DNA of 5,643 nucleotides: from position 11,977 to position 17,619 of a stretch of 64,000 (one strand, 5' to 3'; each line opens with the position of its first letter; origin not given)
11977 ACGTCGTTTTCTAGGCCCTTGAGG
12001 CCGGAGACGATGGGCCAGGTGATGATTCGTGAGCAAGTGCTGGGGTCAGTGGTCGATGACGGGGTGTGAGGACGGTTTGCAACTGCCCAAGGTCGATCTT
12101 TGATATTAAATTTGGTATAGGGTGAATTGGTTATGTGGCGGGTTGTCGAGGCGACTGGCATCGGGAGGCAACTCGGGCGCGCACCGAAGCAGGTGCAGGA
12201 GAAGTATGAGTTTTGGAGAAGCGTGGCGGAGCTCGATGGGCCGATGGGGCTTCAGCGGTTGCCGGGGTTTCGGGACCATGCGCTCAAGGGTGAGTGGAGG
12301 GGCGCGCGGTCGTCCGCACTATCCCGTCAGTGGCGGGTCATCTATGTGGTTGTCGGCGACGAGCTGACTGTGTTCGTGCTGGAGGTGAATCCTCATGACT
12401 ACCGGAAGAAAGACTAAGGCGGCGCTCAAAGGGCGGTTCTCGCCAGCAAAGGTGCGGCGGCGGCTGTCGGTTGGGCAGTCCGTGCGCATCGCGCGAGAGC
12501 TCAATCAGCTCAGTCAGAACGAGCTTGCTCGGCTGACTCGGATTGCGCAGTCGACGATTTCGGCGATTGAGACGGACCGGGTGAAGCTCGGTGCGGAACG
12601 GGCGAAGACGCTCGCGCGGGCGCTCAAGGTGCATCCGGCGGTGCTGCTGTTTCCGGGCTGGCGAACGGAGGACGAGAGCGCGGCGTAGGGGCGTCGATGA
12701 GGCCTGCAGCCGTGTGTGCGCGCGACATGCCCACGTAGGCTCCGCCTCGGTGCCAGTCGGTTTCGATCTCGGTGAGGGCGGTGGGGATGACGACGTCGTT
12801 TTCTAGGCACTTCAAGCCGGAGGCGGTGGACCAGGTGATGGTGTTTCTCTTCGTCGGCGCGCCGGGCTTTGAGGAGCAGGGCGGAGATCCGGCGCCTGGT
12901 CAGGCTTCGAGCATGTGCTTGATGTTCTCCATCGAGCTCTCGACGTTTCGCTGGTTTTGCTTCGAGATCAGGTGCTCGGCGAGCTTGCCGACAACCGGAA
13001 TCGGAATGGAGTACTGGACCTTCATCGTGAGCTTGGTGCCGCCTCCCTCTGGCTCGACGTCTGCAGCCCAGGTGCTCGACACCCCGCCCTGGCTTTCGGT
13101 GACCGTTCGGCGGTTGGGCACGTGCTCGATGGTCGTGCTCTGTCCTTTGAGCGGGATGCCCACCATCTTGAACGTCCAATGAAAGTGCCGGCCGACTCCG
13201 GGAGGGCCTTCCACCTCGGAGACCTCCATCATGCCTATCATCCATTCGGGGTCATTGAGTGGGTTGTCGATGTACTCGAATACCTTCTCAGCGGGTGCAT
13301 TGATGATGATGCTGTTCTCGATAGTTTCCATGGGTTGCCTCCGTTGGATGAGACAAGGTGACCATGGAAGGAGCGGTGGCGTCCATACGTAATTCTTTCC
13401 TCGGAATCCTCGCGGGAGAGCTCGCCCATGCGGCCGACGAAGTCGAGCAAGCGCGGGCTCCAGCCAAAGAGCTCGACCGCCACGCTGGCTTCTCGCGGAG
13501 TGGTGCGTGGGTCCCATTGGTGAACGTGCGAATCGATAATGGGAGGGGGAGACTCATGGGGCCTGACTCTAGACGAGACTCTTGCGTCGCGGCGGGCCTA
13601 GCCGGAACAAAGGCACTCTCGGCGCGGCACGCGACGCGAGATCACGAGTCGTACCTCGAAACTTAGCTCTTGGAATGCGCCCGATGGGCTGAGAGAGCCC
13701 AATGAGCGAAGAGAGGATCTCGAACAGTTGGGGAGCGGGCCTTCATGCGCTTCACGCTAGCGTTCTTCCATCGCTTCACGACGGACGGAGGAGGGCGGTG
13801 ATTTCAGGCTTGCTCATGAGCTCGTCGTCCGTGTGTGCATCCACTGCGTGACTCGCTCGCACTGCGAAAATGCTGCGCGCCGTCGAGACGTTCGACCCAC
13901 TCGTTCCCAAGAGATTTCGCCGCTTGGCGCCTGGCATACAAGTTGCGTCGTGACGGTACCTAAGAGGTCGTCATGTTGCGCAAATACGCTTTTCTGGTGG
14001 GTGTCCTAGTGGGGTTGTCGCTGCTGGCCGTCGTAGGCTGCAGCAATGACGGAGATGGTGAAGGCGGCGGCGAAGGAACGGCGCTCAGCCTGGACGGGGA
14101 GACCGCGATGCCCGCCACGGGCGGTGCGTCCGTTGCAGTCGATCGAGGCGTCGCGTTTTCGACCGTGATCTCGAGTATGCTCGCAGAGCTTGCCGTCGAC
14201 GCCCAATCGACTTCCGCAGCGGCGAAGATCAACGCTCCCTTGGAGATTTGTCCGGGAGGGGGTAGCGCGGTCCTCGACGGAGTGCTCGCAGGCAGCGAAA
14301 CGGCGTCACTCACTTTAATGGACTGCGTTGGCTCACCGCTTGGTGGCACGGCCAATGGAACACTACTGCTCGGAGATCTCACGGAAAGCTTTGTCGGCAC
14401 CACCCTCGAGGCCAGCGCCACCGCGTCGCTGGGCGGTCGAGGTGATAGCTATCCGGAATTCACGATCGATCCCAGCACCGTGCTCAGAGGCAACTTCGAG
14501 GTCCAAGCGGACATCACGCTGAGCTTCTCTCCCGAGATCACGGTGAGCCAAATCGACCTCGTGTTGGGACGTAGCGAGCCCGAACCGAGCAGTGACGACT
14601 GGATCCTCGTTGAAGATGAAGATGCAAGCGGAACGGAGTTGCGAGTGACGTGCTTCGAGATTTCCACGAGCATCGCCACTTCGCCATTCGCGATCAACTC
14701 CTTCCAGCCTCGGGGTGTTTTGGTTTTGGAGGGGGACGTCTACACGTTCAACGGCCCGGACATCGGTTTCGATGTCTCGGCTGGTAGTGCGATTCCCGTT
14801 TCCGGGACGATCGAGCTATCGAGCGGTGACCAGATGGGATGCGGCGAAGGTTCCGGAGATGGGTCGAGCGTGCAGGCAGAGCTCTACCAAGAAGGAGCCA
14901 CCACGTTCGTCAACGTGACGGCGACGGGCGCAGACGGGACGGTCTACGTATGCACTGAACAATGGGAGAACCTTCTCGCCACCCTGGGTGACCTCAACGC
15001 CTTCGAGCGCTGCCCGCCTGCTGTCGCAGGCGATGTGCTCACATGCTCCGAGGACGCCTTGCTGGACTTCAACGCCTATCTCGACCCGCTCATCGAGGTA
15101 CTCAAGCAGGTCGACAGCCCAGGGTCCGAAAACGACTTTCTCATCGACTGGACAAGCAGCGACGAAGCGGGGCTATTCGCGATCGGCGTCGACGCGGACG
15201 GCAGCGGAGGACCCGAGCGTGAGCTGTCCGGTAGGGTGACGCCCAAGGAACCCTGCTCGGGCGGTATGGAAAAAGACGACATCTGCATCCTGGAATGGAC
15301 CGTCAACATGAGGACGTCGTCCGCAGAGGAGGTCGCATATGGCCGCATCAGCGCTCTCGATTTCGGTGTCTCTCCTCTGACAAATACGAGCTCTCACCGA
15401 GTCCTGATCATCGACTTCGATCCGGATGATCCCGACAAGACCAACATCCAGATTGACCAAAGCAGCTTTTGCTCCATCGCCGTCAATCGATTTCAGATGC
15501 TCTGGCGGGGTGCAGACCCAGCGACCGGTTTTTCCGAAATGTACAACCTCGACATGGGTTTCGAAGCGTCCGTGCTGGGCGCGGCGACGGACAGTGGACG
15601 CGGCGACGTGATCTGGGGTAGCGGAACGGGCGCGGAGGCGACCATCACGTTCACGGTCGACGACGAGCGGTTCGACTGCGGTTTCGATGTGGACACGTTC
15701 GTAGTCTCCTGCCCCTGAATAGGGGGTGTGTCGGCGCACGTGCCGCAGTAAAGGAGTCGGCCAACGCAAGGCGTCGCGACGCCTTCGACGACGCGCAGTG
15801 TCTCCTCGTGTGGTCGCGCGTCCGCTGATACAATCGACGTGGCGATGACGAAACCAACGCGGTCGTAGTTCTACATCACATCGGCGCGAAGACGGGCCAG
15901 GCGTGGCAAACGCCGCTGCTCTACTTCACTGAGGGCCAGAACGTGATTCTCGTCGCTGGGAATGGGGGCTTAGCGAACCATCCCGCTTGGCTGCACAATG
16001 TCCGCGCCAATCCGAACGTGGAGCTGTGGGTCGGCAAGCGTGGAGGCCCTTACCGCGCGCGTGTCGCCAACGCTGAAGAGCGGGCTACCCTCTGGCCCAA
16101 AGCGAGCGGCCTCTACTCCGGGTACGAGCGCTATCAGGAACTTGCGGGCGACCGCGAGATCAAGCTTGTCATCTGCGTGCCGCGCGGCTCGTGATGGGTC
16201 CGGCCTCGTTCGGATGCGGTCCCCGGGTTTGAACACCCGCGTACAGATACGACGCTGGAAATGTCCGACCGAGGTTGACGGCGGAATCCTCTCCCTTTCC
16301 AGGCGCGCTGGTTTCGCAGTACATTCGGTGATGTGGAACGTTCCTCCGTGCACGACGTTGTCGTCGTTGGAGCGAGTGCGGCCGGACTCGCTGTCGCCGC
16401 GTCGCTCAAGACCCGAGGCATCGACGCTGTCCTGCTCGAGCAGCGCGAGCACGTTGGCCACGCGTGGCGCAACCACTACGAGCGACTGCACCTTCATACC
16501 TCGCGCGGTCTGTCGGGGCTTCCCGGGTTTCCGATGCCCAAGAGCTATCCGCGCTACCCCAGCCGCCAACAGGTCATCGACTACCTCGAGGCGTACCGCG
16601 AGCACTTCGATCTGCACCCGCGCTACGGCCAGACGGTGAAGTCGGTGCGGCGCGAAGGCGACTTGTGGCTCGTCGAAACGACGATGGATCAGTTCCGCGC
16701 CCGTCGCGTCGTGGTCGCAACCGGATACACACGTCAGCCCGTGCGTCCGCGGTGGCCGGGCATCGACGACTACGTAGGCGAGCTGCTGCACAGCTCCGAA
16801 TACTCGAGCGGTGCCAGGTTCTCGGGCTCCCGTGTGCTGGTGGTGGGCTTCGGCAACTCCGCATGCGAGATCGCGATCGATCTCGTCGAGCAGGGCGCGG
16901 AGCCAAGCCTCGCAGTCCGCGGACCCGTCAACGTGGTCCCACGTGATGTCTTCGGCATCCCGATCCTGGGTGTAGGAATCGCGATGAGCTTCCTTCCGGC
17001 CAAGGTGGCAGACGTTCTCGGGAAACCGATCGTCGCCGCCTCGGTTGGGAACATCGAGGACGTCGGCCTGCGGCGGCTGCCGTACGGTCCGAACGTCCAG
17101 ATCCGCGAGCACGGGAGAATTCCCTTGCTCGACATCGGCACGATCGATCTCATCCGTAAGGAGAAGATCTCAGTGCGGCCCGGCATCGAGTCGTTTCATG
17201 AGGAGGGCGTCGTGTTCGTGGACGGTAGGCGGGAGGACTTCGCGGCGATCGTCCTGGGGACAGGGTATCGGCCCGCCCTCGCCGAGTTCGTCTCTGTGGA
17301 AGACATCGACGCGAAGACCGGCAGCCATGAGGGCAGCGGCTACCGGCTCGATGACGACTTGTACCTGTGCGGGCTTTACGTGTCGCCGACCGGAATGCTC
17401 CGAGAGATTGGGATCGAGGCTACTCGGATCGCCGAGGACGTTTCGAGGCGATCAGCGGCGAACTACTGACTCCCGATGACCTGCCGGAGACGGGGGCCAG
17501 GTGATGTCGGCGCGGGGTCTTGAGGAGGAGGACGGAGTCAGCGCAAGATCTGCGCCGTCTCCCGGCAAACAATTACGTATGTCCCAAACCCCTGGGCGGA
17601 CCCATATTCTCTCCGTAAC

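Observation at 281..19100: Seven co-oriented, nested relics of one helicase 3' end partition the first 19 kb into cassettes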

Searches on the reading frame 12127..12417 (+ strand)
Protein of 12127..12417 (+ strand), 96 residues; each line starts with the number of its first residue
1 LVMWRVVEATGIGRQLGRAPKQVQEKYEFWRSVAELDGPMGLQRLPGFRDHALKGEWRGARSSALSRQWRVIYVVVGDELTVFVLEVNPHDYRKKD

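Call 10: search_protein_families(library=pfam, proteins=[window:12127-12417:+], max_evalue=0.01)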
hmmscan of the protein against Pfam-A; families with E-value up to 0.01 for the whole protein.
window:12127-12417:+ (96 aa): 1 family
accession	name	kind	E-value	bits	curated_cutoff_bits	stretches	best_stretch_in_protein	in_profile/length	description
PF15738.11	YafQ_toxin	-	3.5e-05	24.5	30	1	21-87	18-80/88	Bacterial toxin of type II toxin-antitoxin system, YafQ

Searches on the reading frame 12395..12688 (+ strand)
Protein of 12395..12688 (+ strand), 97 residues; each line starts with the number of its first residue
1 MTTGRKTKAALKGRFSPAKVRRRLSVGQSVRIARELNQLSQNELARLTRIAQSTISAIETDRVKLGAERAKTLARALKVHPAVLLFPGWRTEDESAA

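Call 10: search_protein_families(library=pfam, proteins=[window:12395-12688:+], max_evalue=0.01)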
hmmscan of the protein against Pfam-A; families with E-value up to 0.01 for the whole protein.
window:12395-12688:+ (97 aa): 6 families
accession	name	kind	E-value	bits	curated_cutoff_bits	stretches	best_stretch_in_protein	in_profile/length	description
PF01381.28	HTH_3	-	4.9e-12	46.1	23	1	31-83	2-54/55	Helix-turn-helix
PF12844.13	HTH_19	-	2e-09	37.6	30.2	1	27-81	1-55/64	Helix-turn-helix domain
PF13560.12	HTH_31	-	2e-08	34.9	27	1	27-83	3-60/64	Helix-turn-helix domain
PF13413.12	HTH_25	-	4.5e-06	26.8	24.6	1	31-69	3-41/62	Helix-turn-helix domain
PF13443.12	HTH_26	-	9.6e-05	23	22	1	37-82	9-55/63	Cro/C1-type HTH DNA-binding domain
PF13744.12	HTH_37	-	0.0011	19.2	27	1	19-63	12-56/80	Helix-turn-helix domain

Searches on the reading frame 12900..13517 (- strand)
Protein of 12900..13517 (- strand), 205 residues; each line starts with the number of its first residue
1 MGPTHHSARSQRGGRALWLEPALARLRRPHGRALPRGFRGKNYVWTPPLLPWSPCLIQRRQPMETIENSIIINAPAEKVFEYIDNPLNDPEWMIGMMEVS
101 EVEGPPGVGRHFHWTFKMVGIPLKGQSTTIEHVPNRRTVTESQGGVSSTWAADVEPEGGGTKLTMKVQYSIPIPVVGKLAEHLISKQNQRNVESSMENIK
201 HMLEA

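Call 10: search_protein_families(library=pfam, proteins=[window:12900-13517:-], max_evalue=0.01)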
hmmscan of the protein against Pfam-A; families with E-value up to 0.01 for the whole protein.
window:12900-13517:- (205 aa): 4 families
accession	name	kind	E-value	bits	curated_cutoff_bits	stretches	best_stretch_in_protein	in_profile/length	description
PF10604.15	Polyketide_cyc2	-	2.9e-17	63.7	27.4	1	63-203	1-141/142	Polyketide cyclase / dehydrase and lipid transport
PF03364.25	Polyketide_cyc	-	9.2e-06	26.4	23.4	1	72-193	1-123/126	Polyketide cyclase / dehydrase and lipid transport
PF08327.17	AHSA1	-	2.4e-05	25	22.1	1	73-204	1-125/125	Activator of Hsp90 ATPase homolog 1-like protein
PF10698.15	DUF2505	-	0.00084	19.9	26.9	1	151-197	106-152/158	Protein of unknown function (DUF2505)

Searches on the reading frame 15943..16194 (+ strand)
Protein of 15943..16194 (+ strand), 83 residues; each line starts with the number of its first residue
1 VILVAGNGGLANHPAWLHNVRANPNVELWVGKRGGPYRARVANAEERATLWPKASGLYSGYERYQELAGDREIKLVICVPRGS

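Call 41: search_protein_families(library=pfam, proteins=[window:15943-16194:+], max_evalue=0.01)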
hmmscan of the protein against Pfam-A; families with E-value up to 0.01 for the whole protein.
window:15943-16194:+ (83 aa): 1 family
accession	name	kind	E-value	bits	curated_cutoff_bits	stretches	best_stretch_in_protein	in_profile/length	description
PF04075.20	F420H2_quin_red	-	5.2e-17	62.6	22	1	2-79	53-129/130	F420H(2)-dependent quinone reductase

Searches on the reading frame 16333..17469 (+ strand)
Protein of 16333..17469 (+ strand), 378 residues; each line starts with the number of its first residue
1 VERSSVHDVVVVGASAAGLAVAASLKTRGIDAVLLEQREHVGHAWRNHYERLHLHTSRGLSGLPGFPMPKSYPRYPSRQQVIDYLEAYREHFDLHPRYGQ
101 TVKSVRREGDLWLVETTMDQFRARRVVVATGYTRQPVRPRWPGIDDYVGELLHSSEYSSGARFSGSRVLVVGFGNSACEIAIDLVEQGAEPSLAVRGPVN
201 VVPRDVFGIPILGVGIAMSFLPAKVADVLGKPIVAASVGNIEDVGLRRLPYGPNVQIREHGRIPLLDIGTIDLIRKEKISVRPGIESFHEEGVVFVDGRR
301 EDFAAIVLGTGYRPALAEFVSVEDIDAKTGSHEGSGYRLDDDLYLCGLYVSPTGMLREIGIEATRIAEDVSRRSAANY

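Call 10: search_protein_families(library=pfam, proteins=[window:16333-17469:+], max_evalue=0.01)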
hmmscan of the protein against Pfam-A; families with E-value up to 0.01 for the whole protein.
window:16333-17469:+ (378 aa): 15 families
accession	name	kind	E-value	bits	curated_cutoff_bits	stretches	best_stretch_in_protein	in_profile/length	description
PF13738.12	Pyr_redox_3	-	2.6e-32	112.7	30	1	10-198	1-197/305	Pyridine nucleotide-disulphide oxidoreductase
PF00743.25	FMO-like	-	1.1e-28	100.4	22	1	9-313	4-331/532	Flavin-binding monooxygenase-like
PF13434.12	Lys_Orn_oxgnase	-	4.3e-15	56.1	21.3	1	75-193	91-216/339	L-lysine 6-monooxygenase/L-ornithine 5-monooxygenase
PF07992.20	Pyr_redox_2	-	3.7e-14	53.3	26.1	1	7-191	1-168/291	Pyridine nucleotide-disulphide oxidoreductase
PF03486.20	HI0933_like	-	3.9e-07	30.2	50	1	7-43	1-37/244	HI0933-like protein Rossmann domain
PF01266.30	DAO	-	4.4e-07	30.2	27.9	1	8-48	1-42/353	FAD dependent oxidoreductase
PF13450.12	NAD_binding_8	-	1.2e-06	29.2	21.9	1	11-47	1-37/68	NAD(P)-binding Rossmann-like domain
PF00070.33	Pyr_redox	-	1e-05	26.4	22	0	167-198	1-32/82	Pyridine nucleotide-disulphide oxidoreductase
PF05834.18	Lycopene_cycl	-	0.00011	21.8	23.4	1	8-50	1-49/380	Lycopene cyclase protein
PF01494.25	FAD_binding_3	-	0.00018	21.3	22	1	8-40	3-35/349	FAD binding domain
PF13454.12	NAD_binding_9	-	0.0002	21.8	21.8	0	74-132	88-154/155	FAD-NAD(P)-binding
PF01593.30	Amino_oxidase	-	0.00074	19.3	19.8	0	17-42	2-27/443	Flavin containing amine oxidoreductase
PF00890.30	FAD_binding_2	-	0.0034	17.1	20.4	1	8-43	1-36/414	FAD binding domain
PF12831.13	FAD_oxidored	-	0.0053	16.5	27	0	8-42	1-35/416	FAD dependent oxidoreductase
PF01946.23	Thi4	-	0.0067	16.1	26.2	0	6-42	17-54/235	Thi4 family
